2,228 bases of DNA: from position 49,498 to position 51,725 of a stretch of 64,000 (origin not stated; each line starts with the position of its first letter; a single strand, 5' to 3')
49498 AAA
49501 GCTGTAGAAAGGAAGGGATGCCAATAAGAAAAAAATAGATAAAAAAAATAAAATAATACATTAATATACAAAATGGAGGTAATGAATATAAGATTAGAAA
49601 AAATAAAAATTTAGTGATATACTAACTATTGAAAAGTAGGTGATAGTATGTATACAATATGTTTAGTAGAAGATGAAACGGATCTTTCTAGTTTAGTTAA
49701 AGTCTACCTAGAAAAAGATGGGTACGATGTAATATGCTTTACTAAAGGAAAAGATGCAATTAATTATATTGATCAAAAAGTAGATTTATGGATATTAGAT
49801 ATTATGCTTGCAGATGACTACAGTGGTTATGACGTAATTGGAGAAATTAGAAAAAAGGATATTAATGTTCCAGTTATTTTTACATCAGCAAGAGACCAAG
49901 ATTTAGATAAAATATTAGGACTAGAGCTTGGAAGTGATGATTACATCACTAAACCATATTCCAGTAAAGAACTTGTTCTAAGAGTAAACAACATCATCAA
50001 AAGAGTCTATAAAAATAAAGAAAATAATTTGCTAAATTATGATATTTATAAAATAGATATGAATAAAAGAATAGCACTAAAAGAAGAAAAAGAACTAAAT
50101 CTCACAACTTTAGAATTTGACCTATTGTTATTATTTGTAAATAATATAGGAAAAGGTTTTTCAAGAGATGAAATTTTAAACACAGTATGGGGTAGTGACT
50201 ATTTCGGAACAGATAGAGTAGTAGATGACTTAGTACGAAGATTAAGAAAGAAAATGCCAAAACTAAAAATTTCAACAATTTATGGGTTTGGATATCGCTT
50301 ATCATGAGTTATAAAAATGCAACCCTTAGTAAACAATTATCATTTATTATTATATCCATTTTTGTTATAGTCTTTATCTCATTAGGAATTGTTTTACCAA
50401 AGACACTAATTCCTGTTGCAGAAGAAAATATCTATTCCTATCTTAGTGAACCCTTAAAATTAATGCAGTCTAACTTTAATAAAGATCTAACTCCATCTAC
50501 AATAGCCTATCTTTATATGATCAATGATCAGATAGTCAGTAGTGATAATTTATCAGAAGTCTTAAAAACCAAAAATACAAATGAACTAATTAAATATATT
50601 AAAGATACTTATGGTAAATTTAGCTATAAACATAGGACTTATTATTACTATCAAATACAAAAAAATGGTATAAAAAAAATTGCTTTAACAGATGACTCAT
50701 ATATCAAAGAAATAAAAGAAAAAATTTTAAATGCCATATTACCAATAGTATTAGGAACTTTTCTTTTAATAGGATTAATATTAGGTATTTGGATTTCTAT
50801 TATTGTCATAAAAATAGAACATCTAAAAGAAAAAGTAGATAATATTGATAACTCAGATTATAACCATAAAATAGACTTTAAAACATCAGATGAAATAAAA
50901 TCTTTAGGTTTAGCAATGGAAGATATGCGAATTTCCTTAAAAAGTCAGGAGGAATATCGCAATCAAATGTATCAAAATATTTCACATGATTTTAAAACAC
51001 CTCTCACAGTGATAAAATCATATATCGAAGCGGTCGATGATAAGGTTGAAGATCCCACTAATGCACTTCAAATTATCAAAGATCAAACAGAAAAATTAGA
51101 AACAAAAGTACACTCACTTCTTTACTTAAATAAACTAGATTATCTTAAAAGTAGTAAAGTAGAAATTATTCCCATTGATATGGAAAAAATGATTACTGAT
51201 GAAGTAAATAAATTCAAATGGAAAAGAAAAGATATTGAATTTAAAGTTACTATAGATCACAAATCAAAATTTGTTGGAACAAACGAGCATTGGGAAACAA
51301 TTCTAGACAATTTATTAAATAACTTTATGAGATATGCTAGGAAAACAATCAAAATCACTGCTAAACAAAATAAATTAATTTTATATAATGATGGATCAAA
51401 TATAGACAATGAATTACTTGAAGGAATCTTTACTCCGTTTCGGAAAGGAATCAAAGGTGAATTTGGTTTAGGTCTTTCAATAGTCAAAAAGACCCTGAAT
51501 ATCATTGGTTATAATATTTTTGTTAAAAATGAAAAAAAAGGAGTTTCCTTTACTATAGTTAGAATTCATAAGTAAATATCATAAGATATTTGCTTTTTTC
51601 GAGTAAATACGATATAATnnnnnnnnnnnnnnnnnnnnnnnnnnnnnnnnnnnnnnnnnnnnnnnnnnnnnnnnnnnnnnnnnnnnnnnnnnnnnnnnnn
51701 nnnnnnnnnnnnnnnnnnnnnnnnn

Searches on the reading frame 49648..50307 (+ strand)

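Call 3: search_protein_families(library=pfam, proteins=[window:49648-50307:+], max_evalue=1)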
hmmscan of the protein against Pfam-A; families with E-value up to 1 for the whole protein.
window:49648-50307:+ (219 aa): 5 families
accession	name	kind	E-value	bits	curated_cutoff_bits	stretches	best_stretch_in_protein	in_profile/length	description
PF00072.30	Response_reg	-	1.1e-21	77.4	30.2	1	4-113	1-110/111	Response regulator receiver domain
PF00486.34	Trans_reg_C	-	1.2e-20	73.8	26.2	1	148-218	2-77/77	Transcriptional regulatory protein, C terminal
PF21714.3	KaiA_N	-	0.004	17.7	27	1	3-85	2-83/125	Circadian clock protein KaiA, N-terminal domain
PF03709.21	OKR_DC_1_N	-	0.091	13.5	29.3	1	17-83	9-73/111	Orn/Lys/Arg decarboxylase, N-terminal domain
PF13477.12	Glyco_trans_4_2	-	0.19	12.3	23.4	0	176-203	102-128/139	Glycosyl transferase 4-like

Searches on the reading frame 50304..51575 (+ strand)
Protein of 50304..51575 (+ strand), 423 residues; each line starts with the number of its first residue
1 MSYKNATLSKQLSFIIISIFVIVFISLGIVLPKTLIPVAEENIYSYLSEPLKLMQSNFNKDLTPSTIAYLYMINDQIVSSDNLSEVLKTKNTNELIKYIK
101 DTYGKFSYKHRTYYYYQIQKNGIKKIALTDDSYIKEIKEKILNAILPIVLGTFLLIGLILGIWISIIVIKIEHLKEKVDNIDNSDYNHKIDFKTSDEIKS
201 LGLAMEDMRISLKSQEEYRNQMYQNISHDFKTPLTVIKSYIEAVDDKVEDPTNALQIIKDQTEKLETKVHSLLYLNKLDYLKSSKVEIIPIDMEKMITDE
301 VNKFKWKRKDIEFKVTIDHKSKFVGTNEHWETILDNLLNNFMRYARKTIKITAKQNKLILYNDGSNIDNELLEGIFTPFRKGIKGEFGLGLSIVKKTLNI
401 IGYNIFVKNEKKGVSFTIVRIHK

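Call 3: search_protein_families(library=pfam, proteins=[window:50304-51575:+], max_evalue=1)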
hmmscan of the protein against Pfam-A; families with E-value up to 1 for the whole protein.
window:50304-51575:+ (423 aa): 9 families
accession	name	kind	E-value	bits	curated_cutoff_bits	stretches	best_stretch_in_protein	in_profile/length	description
PF00512.31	HisKA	-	6.2e-12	45.8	26.9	1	219-279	2-64/66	His Kinase A (phospho-acceptor) domain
PF02518.31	HATPase_c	-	1.2e-10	42.2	26.4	1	328-418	4-105/111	Histidine kinase-, DNA gyrase B-, and HSP90-like ATPase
PF00672.30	HAMP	-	0.00039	21.1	25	1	171-213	10-52/53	HAMP domain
PF14581.11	SseB_C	-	0.021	15.4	22.5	1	206-299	3-94/106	SseB protein C-terminal domain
PF07175.16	Osteoregulin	-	0.064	13.9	22.1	1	205-264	33-90/160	Osteoregulin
PF21618.2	OST_P1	-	0.098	13.5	27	0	51-95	28-72/93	Oligosaccharyl transferase, Peripheral 1 domain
PF02017.21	CIDE-N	-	0.14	12.7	23.5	1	337-370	21-54/76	CIDE-N domain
PF16535.10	T3SSipB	-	0.18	12.6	31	1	213-269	31-87/155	Type III cell invasion protein SipB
PF05531.17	NPV_P10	-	0.98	10.4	29.8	0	234-268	6-47/75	Nucleopolyhedrovirus P10 protein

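Call 94: find_related_loci(query=window:50304-51575:+, collection=metagenome_contigs, flank=5000)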
Query window:50304-51575:+ (423 aa) in metagenome_contigs; peptide patterns used: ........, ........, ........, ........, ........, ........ (x = any residue, [..] = any of these).
285 stretches matched a pattern; 95 encode a relative of the query (tblastn E <= 1e-3); the best 80 are kept; 80 distinct loci.
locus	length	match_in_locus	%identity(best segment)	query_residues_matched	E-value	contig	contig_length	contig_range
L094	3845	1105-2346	66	6-420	0e+0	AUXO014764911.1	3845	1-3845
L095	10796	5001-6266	67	1-420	0e+0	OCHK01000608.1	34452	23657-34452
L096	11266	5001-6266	67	1-420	0e+0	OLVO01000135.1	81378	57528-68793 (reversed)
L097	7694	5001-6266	67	1-420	0e+0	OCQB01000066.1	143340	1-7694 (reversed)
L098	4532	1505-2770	67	1-420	0e+0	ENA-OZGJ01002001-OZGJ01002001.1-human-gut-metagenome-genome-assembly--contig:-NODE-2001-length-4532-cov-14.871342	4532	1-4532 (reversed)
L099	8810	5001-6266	67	1-420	2e-180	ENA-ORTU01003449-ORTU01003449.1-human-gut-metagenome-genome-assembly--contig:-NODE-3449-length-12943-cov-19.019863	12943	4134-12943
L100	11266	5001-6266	67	1-420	4e-180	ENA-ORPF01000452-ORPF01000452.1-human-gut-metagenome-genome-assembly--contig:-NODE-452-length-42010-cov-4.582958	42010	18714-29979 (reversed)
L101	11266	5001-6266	66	1-420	2e-179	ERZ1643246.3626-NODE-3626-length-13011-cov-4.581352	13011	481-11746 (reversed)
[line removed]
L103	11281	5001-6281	65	1-423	7e-177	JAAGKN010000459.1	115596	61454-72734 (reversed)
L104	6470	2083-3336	64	4-420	2e-174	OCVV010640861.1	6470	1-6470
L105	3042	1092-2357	66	1-420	0e+0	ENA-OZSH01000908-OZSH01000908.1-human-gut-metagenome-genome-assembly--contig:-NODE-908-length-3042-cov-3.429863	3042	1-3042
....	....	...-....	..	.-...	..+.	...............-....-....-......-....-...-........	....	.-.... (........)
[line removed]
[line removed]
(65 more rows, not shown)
